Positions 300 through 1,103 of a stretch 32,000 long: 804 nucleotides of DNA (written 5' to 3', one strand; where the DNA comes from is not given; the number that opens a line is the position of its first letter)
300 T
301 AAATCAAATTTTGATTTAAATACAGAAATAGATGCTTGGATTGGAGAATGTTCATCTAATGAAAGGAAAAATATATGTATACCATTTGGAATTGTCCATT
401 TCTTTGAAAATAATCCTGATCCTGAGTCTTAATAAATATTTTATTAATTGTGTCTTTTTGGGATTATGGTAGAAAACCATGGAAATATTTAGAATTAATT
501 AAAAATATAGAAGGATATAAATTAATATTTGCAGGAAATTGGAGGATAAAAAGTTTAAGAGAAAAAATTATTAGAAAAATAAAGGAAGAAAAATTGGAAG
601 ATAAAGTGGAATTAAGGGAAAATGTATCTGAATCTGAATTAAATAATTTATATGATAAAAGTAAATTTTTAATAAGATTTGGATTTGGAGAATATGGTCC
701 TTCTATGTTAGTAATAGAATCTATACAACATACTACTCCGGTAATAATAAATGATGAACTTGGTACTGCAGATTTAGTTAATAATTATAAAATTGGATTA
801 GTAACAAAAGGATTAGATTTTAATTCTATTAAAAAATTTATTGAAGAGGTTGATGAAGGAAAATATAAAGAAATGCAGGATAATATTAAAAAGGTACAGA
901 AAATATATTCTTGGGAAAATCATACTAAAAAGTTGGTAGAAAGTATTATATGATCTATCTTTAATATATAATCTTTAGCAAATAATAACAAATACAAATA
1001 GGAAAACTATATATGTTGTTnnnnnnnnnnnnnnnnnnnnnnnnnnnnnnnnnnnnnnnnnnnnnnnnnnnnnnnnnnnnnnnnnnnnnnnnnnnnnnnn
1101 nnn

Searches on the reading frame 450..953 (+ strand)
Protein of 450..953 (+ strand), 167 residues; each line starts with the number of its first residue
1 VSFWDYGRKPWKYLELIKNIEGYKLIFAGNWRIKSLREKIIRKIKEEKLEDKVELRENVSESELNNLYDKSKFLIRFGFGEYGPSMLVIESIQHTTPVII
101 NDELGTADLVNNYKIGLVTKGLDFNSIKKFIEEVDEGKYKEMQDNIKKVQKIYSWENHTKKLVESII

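Call 15: search_protein_families(library=pfam, proteins=[window:450-953:+], max_evalue=0.001)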
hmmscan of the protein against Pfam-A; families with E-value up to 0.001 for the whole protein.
window:450-953:+ (167 aa): 2 families
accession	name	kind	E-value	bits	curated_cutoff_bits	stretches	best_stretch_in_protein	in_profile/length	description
PF00534.26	Glycos_transf_1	-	1.6e-09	37.9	26.4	1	17-147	40-166/172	Glycosyl transferases group 1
PF13692.12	Glyco_trans_1_4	-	1.2e-05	26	27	1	21-124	31-129/142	Glycosyl transferases group 1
